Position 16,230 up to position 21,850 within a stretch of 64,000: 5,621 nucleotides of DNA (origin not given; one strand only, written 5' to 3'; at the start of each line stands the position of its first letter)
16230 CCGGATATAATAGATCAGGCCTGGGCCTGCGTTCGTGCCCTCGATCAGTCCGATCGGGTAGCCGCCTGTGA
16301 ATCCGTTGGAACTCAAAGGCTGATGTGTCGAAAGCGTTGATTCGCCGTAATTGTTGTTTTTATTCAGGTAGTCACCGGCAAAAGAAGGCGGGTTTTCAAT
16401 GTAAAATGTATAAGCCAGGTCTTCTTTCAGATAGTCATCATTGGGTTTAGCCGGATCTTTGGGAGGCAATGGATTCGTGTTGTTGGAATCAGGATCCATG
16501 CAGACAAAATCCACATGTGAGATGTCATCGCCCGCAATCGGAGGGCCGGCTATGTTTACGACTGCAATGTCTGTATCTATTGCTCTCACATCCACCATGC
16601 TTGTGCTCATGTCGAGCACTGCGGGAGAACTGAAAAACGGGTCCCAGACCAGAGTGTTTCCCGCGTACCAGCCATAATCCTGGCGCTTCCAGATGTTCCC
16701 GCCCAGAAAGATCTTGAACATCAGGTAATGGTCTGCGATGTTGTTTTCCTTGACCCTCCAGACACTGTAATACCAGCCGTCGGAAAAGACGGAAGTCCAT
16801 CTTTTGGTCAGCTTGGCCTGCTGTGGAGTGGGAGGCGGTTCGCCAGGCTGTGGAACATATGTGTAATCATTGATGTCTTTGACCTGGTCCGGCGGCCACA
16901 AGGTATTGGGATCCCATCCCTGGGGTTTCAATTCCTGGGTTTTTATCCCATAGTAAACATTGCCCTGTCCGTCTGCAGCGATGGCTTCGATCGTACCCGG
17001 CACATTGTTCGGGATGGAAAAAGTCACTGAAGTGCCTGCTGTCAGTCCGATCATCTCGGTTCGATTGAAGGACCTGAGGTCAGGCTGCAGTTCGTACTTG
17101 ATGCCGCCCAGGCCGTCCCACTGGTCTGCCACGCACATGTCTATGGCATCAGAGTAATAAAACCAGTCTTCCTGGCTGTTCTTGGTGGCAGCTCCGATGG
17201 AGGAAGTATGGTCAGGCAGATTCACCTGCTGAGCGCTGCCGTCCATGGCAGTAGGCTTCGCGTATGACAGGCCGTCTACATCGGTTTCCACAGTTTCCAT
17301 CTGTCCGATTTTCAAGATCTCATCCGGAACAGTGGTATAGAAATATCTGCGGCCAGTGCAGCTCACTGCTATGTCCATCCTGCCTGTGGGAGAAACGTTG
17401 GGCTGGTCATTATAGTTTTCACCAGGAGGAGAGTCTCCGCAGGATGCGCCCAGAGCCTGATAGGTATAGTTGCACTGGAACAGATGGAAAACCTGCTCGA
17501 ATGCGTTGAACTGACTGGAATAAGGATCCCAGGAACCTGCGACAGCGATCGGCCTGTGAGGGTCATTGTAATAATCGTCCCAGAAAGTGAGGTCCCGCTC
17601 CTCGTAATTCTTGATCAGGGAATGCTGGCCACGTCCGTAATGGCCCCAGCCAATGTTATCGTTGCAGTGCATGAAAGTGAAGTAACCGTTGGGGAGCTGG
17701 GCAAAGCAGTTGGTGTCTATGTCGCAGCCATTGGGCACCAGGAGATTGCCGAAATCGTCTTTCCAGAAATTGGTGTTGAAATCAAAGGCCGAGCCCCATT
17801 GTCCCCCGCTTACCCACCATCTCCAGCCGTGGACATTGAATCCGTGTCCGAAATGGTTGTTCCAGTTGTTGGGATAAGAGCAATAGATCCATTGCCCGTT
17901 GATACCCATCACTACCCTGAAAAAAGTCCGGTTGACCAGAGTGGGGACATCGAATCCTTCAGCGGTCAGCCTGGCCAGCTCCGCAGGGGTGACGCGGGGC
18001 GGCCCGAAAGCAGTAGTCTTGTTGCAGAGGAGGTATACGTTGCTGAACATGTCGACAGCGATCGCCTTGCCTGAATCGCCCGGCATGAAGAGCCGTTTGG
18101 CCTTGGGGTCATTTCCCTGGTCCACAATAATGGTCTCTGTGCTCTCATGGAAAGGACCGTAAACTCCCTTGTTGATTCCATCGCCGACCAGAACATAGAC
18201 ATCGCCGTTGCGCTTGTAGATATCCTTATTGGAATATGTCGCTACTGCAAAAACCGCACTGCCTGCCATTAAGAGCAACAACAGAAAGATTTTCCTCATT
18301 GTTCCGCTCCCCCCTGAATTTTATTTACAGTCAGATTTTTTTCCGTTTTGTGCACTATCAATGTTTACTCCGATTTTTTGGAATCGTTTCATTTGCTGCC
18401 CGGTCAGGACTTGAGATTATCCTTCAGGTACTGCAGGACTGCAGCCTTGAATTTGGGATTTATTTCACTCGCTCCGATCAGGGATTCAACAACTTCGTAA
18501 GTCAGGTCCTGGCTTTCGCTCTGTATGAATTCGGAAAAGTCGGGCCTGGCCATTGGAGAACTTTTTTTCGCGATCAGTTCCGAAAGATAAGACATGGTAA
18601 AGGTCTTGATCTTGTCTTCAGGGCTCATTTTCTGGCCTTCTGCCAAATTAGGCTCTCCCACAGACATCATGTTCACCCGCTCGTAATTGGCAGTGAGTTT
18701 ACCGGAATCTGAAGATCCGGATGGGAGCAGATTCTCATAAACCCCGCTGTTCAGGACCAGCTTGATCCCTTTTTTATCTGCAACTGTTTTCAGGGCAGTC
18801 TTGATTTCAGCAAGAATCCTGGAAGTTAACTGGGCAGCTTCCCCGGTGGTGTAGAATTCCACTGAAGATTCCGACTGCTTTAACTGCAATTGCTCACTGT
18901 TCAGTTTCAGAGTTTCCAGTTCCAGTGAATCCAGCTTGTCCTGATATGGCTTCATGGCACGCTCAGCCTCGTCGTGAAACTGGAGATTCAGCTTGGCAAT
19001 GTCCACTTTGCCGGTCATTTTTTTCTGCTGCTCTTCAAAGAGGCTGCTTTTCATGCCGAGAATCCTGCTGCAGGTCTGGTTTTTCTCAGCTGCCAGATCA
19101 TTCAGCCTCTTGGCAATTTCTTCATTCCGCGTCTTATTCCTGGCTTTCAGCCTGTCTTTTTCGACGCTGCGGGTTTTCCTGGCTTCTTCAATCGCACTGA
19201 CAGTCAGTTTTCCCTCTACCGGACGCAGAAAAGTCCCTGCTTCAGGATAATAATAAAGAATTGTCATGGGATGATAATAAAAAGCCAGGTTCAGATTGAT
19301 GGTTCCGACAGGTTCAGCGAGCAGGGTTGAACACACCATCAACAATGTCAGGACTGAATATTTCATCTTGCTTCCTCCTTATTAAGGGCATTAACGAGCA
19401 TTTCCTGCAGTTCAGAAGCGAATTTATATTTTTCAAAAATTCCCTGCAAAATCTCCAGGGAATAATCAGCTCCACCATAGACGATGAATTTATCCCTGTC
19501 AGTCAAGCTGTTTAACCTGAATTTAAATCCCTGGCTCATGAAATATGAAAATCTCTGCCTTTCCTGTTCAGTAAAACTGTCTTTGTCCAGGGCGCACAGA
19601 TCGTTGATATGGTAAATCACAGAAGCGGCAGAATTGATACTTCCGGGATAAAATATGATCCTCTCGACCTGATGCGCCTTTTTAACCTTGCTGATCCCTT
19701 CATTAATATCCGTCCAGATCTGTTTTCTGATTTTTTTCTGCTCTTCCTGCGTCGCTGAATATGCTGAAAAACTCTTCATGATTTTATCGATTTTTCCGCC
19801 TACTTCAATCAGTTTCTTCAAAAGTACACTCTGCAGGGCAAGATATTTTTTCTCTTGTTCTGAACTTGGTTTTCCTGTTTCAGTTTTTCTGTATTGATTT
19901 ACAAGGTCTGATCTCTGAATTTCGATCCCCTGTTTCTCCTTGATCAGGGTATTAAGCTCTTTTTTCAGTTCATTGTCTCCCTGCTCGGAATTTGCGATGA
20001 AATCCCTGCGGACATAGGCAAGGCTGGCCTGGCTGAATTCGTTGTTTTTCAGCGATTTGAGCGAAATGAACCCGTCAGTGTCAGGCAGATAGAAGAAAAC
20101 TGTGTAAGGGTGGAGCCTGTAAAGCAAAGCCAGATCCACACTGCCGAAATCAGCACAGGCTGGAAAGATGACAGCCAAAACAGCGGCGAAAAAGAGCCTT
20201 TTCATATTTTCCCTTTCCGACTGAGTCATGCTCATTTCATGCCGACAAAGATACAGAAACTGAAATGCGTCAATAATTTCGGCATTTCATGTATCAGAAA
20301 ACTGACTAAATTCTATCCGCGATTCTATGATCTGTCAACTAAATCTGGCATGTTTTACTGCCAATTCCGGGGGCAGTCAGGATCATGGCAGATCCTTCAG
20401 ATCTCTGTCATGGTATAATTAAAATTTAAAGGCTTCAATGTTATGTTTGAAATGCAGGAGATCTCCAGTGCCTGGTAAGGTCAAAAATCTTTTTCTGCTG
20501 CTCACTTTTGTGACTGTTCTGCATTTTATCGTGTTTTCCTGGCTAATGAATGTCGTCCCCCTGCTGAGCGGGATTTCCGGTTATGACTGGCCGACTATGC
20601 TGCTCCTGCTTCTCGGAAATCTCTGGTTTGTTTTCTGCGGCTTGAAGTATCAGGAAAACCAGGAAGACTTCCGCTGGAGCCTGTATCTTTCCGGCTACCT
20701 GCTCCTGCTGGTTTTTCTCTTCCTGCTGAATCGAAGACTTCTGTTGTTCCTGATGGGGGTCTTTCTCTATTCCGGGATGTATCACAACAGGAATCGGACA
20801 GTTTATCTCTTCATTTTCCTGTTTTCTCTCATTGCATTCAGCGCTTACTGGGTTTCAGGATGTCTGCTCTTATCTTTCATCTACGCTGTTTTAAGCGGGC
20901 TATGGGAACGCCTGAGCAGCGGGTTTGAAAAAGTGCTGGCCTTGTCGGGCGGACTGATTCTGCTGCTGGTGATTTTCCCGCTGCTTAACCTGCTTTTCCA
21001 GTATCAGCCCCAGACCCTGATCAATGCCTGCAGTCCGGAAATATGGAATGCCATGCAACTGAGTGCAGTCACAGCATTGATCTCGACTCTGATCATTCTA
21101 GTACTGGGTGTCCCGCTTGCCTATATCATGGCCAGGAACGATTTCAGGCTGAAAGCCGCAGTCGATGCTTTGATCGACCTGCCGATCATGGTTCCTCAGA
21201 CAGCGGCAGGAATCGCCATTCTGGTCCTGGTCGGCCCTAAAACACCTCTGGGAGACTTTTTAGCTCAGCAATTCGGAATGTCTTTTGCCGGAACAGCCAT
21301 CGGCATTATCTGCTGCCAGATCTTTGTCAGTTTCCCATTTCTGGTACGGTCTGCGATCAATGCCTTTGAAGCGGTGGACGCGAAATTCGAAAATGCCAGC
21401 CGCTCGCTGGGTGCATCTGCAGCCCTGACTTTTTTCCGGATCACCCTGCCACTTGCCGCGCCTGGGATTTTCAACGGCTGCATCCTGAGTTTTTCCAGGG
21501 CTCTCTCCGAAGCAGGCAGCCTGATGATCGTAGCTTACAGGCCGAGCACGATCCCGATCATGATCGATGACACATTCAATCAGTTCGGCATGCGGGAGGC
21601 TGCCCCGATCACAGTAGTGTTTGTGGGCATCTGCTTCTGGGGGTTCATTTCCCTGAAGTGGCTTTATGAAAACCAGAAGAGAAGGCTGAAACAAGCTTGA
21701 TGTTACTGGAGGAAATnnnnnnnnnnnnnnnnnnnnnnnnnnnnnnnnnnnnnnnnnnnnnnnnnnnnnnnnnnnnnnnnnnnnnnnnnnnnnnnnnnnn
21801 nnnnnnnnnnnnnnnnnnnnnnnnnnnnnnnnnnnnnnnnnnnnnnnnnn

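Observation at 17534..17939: Hypervariable aromatic/Gly/Asn-rich cassette near the N-terminus of the two giant paralogs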

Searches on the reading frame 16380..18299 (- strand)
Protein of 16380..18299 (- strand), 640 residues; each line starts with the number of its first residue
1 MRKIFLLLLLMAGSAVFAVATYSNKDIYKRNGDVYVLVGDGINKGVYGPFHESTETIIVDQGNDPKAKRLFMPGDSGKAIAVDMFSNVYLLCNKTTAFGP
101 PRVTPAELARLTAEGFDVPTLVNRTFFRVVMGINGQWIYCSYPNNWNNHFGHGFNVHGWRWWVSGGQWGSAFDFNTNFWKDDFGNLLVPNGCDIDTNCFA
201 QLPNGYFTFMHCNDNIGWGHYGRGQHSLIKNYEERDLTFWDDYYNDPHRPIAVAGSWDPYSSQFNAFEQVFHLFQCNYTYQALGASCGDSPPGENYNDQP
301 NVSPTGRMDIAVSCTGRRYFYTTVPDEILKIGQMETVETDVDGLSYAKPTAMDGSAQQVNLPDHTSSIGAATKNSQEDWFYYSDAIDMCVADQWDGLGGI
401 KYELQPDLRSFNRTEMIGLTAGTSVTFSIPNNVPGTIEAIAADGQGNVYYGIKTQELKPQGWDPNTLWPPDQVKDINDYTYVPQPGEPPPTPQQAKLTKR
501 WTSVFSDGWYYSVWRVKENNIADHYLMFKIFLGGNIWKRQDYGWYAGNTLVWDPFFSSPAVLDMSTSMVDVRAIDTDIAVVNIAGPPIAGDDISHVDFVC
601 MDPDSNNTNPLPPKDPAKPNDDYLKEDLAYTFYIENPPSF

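Call 31: predict_structure(alignment_id=A2)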
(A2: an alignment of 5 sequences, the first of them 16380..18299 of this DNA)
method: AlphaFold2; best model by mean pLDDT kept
length: 640 residues; sequences in the alignment: 5
mean_pLDDT: 35.4   pTM: 0.32
mean pLDDT of the five models: 35.4, 34.8, 33.3, 29.0, 28.6
residues with pLDDT >= 90: 0; 70-90: 8; 50-70: 93; < 50: 539
segments of 3 or more residues with pLDDT < 50: 9-47, 49-378, 392-397, 442-448, 455-459, 480-490, 493-498, 506-552, 557-640
pLDDT, mean of each block of 10 residues (from residue 1): 55 31 31 39 40 40 37 27 24 24 35 38 33 37 29 26 26 34 41 30 28 24 26 31 27 24 24 24 23 24 25 26 25 21 21 28 46 45 58 48 70 62 65 57 48 48 53 54 42 49 48 39 32 33 42 44 27 27 27 22 31 28 22 21
secondary structure, 60 per line:
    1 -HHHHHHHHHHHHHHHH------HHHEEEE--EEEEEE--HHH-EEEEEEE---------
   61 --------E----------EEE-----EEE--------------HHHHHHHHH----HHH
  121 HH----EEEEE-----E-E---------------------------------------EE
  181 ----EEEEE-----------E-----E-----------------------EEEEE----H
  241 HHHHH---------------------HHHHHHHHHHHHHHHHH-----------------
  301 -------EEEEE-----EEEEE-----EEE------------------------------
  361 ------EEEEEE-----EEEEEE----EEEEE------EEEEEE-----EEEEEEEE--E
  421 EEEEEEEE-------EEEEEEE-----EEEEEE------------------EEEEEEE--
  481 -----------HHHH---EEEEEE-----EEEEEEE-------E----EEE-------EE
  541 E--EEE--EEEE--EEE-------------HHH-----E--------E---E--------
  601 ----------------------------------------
elements in order: H2-17 E27-30 E33-38 E45-51 E80-82 E88-90 H105-113 H118-122 E127-131 E185-189 E231-235 H240-245 H267-283 E308-312 E318-322 E328-330 E367-372 E378-383 E388-392 E399-404 E410-417 E420-428 E436-442 E448-453 E472-478 H492-495 E499-504 E510-516 E529-531 E539-541 E544-546 E549-552 E555-557
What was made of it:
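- Tried and rejected: AF2 of A aa 1-640 with a 5-sequence alignment gave pLDDT 35 and was useless (call 31).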

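Call 32: search_protein_representatives(alignment_id=A2)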
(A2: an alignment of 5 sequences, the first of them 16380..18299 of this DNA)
Query: 5 sequences, 639 profile positions. Proteins with E-value up to 0.001 (for the whole library): 63; up to 1e-10: 26; up to 1e-30: 13. The best 63 are listed.
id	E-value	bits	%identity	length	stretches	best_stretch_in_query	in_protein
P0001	0.0e+00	1112.8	-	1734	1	1-639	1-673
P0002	0.0e+00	1034.1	-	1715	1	1-639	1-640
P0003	8.2e-290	979.3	-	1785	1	1-639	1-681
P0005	3.5e-161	554.3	-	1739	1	4-639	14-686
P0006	2.1e-95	337.0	-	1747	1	5-639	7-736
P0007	1.4e-94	334.3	-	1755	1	2-639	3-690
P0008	3.8e-82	293.2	-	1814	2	188-639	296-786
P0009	2.7e-76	273.9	-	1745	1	7-637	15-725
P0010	6.1e-74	266.1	-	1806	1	2-639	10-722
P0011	1.1e-72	262.0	-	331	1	7-291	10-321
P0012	9.1e-71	255.6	-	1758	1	4-637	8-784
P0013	2.9e-67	244.0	-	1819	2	107-639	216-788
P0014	2.7e-63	230.9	-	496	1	4-452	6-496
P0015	4.0e-24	101.5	-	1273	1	438-639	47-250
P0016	7.3e-21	90.8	-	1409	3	305-456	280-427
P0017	3.0e-17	78.8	-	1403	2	280-639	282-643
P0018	7.8e-17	77.4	-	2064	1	250-601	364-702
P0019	5.9e-16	74.5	-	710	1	471-637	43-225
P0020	1.6e-15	73.1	-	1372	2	352-639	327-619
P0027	4.7e-11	58.4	-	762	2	365-601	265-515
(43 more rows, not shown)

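Call 36: search_protein_families(library=pfam, proteins=[P0015, P0016, P0017, P0018, P0019, P0020, P0027], max_evalue=0.01)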
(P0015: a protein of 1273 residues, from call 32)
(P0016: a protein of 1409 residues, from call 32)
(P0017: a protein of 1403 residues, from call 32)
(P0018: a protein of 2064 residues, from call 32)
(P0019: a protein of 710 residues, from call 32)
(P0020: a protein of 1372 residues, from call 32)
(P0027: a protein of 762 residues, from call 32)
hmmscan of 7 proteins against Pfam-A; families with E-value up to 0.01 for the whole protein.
P0015 (1273 aa): 0 families

P0016 (1409 aa): 0 families

P0017 (1403 aa): 0 families

P0018 (2064 aa): 0 families

P0019 (710 aa): 0 families

P0020 (1372 aa): 1 family
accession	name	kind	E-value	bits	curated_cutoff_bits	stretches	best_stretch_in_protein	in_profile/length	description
PF08756.15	YfkB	-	0.0045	17.2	25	0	1064-1097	61-93/151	YfkB-like domain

P0027 (762 aa): 0 families

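Call 54: predict_structure(alignment_id=A5)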
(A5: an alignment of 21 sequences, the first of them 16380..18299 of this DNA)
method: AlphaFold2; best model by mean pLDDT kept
length: 640 residues; sequences in the alignment: 21
mean_pLDDT: 69.3   pTM: 0.68
mean pLDDT of the five models: 69.3, 68.2, 65.6, 64.5, 64.4
residues with pLDDT >= 90: 64; 70-90: 297; 50-70: 167; < 50: 112
segments of 3 or more residues with pLDDT < 50: 17-25, 143-160, 209-225, 246-257, 263-265, 285-295, 336-346, 595-598, 612-623, 635-640
pLDDT, mean of each block of 10 residues (from residue 1): 70 51 53 89 85 73 69 81 81 77 77 71 68 63 46 40 59 76 75 64 56 38 53 74 53 46 57 71 49 45 67 82 69 53 50 59 81 83 91 82 94 87 87 90 88 83 77 82 74 81 82 89 88 82 77 78 65 87 63 52 56 42 51 48
secondary structure, 60 per line:
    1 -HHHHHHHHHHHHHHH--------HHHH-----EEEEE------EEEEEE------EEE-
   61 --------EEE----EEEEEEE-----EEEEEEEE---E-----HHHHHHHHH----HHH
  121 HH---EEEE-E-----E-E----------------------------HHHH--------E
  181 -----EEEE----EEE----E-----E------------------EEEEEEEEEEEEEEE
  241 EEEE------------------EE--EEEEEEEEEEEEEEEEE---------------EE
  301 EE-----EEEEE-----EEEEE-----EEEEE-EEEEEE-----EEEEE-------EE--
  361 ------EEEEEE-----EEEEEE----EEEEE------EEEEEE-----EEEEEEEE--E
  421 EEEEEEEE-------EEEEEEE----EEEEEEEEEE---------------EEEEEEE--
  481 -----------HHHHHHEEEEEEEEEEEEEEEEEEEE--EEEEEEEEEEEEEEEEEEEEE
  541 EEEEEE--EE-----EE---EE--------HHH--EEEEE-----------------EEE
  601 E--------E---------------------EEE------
elements in order (helices of 4 or more, strands of 3 or more residues): H2-16 H25-28 E34-38 E45-50 E57-59 E69-71 E76-82 E88-95 H105-113 H118-122 E126-129 H168-171 E186-189 E194-196 E226-244 E267-283 E299-302 E308-312 E318-322 E328-332 E334-339 E345-349 E367-372 E378-383 E388-392 E399-404 E410-417 E420-428 E436-442 E447-456 E472-478 H492-497 E498-517 E520-546 E576-580 E598-601 E632-634
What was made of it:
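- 16380..18299 (-): N-terminal 'head' of A (aa 1-640). It is beta-rich and possibly beta-propeller-like. It lies in the stratum with the oldest synonymous divergence. AF2 with 21 sequences gave pLDDT 69 and pTM 0.68 (call 54).
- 17685..17762 (-): A conserved island, aa 180-205 (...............LPNG), lying between V1 and V2. Short strands are predicted at 186-189 and 194-196, with pLDDT of 64-76 (call 54).
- On Beta-propeller repeat proteins (Pfam SBBP, NHL and similar): The AF2 model has pLDDT 69 (call 54).
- On Low-complexity or disordered linker: AF2 confidence in the loops is low (call 54), so some flexibility is not excluded.
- AF2 gave pLDDT 69 with low-confidence loops at aa 143-160 and 209-225 (call 54). 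AF2 confidence is low in both loops (call 54).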

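Call 57: fold_search(model_id=the predicted structure, library=pdb)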
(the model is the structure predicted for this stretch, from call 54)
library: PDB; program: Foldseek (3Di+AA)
matches with E <= 10: 677; with E <= 0.001: 0
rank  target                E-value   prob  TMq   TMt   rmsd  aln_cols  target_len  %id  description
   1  8d81_A                3.7e-03  0.23  0.14  0.11  26.9       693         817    8  Cereblon~DDB1 bound to Pomalidomide (released 2022-07-20)
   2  8pr1_I                6.3e-03  0.30  0.12  0.16  20.5       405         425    8  Cytoplasmic dynein-B heavy chain bound to IC-LC tower (released 2024-03-27)
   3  8ov6_A                7.7e-03  0.30  0.11  0.10  25.1       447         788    9  Ternary structure of intramolecular bivalent glue degrader IBG1 bound to BRD4 and DCAF16:DDB1deltaBPB (released 2023-05-17)
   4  6u42_5L               9.0e-03  0.16  0.15  0.15  23.3       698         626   10  Natively decorated ciliary doublet microtubule (released 2019-11-13)
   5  6td3_D                1.8e-02  0.23  0.12  0.09  21.5       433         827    8  Structure of DDB1 bound to CR8-engaged CDK12-cyclinK (released 2020-06-17)
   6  7z8f_g                2.9e-02  0.15  0.11  0.16  21.5       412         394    8  Composite structure of dynein-dynactin-BICDR on microtubules (released 2022-07-27)
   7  7z8f_p                3.2e-02  0.15  0.11  0.15  21.7       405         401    9  Composite structure of dynein-dynactin-BICDR on microtubules (released 2022-07-27)
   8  9q2d_C                3.4e-02  0.23  0.13  0.10  23.6       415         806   11  Cryo-EM structure of ternary complex Ikaros-ZF2:CC-885:CRBN:DDB1 (molecular glue degrader) (released 2025-10-01)
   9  5oj5_A                3.4e-02  0.20  0.11  0.19  19.9       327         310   10  YCF48 bound to D1 peptide (released 2018-08-08)
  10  9ebs_D                3.6e-02  0.16  0.11  0.11  19.8       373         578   11  Cryo-EM structure of USP1-UAF1-Ubiquitin in complex with TNG348 (released 2025-01-29)
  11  7r5k_K0               3.6e-02  0.13  0.11  0.07  21.2       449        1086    7  Human nuclear pore complex (constricted) (released 2022-06-22)
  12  6h0g_A                4.0e-02  0.23  0.12  0.10  22.3       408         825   10  Structure of the DDB1-CRBN-pomalidomide complex bound to ZNF692(ZF4) (released 2018-11-07)
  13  2vdu_D                5.2e-02  0.30  0.18  0.26  18.2       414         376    8  Structure of trm8-trm82, THE YEAST TRNA m7G methylation complex (released 2007-12-18)
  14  3hfq_A                5.2e-02  0.18  0.14  0.21  22.2       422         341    8  Crystal structure of the lp_2219 protein from Lactobacillus plantarum. Northeast Structural Genomics Consortium Target (released 2009-05-26)
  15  3c99                  5.4e-02  0.18  0.13  0.19  21.4       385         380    8  Structural Basis of Histone H4 Recognition by p55 (released 2008-05-13)
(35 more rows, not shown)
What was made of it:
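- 16380..18299 (-): The top Foldseek PDB hits are mostly beta-propellers, but E>=3.7e-3 and TM is 0.10-0.18 (call 57).
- On Beta-propeller repeat proteins (Pfam SBBP, NHL and similar): The top Foldseek PDB hits are mostly propellers, but E>=3.7e-3 and TM is 0.10-0.18 (call 57).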

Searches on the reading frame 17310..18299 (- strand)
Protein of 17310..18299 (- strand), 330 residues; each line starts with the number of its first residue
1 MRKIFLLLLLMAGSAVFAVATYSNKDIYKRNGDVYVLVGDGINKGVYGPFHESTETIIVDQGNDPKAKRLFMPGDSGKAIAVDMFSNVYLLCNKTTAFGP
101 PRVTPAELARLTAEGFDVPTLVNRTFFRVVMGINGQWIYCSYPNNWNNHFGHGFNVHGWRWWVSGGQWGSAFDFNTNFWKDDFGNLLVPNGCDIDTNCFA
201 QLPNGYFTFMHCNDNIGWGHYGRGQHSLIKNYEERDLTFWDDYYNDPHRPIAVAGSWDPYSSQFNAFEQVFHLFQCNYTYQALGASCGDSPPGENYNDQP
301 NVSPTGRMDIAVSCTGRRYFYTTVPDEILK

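Call 70: find_related_loci(query=A7, collection=metagenome_contigs, flank=6000)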
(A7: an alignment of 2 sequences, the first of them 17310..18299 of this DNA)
Query A7 (330 aa) in metagenome_contigs; peptide patterns used: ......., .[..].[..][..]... (x = any residue, [..] = any of these).
315 stretches matched a pattern, but none encodes a relative of the query by tblastn (E <= 1e-3).
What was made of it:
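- Tried and rejected: The first metagenome scan, with A+B patterns, found nothing (call 70).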

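Call 72: find_related_loci(query=A8, collection=metagenome_contigs, flank=6000)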
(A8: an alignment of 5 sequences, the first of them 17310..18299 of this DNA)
Query A8 (330 aa) in metagenome_contigs; peptide patterns used: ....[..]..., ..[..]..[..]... (x = any residue, [..] = any of these).
137 stretches matched a pattern; 1 encode a relative of the query (tblastn E <= 1e-3); 1 distinct loci.
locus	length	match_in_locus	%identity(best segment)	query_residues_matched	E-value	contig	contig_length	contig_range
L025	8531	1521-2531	49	4-330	7e-113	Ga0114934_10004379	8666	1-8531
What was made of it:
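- Tried and rejected: The second found only a second copy of P0002 (call 72).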

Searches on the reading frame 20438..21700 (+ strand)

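Call 7: search_protein_families(library=pfam, proteins=[window:20438-21700:+], max_evalue=0.01)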
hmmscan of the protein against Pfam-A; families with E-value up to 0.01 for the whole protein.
window:20438-21700:+ (420 aa): 1 family
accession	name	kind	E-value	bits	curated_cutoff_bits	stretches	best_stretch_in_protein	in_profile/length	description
PF00528.27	BPD_transp_1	-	3.2e-16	60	26.4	1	224-418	1-183/184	Binding-protein-dependent transport system inner membrane component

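Call 16: search_protein_families(library=ncbifam, proteins=[window:20438-21700:+], max_evalue=0.01)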
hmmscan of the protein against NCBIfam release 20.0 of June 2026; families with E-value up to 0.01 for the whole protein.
window:20438-21700:+ (420 aa): 28 families (the best 25 are shown)
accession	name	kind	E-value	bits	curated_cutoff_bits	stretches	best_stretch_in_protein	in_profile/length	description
NF040839.1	tungstate_WtpB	equivalog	1.6e-68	231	340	1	166-412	5-250/251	tungstate ABC transporter permease WtpB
TIGR01581.1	Mo_ABC_porter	hypoth_equivalog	2.3e-48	164.6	210.3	1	197-400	14-220/225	ABC transporter permease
TIGR02141.1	modB_ABC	equivalog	6.2e-43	146.9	182.6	1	208-409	2-205/208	molybdate ABC transporter permease subunit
TIGR00969.1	3a0106s02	subfamily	2.3e-42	145.3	240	1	168-399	21-259/272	sulfate ABC transporter permease subunit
NF006939.0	PRK09421.1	equivalog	9.3e-41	139.7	262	1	198-418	4-229/230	molybdate ABC transporter permease subunit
TIGR02139.1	permease_CysT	equivalog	1.1e-40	139.9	246.1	1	161-410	3-259/265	sulfate ABC transporter permease subunit CysT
TIGR02140.1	permease_CysW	equivalog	3.8e-29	102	329.1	1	169-400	8-246/261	sulfate ABC transporter permease subunit CysW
NF008208.0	PRK10971.1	equivalog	7e-28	97.9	415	1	160-417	10-274/277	sulfate/thiosulfate ABC transporter permease CysT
NF008620.0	PRK11602.1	equivalog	1.8e-22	79.9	442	1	175-419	31-285/291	sulfate/thiosulfate ABC transporter permease CysW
NF011624.0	PRK15050.1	equivalog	5e-19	68.5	247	1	199-403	68-279/297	2-aminoethylphosphonate ABC transporter permease subunit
NF043074.1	MMSYN1_0196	equivalog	2e-17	63.4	350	1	200-379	61-231/277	spermidine/putrescine ABC transporter permease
NF007044.0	PRK09497.1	equivalog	2.8e-17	63.1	348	1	202-356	61-219/285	spermidine/putrescine ABC transporter permease PotB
TIGR03255.1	PhnV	equivalog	9.4e-17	61.5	358.7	1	198-406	60-261/270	2-aminoethylphosphonate ABC transport system, membrane component PhnV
TIGR03262.1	PhnU2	equivalog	1.5e-16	60.2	593.25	1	199-364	49-210/546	putative 2-aminoethylphosphonate ABC transporter permease subunit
NF038017.1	ABC_perm1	subfamily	4.9e-14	52.7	100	1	213-365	5-149/184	ABC transporter permease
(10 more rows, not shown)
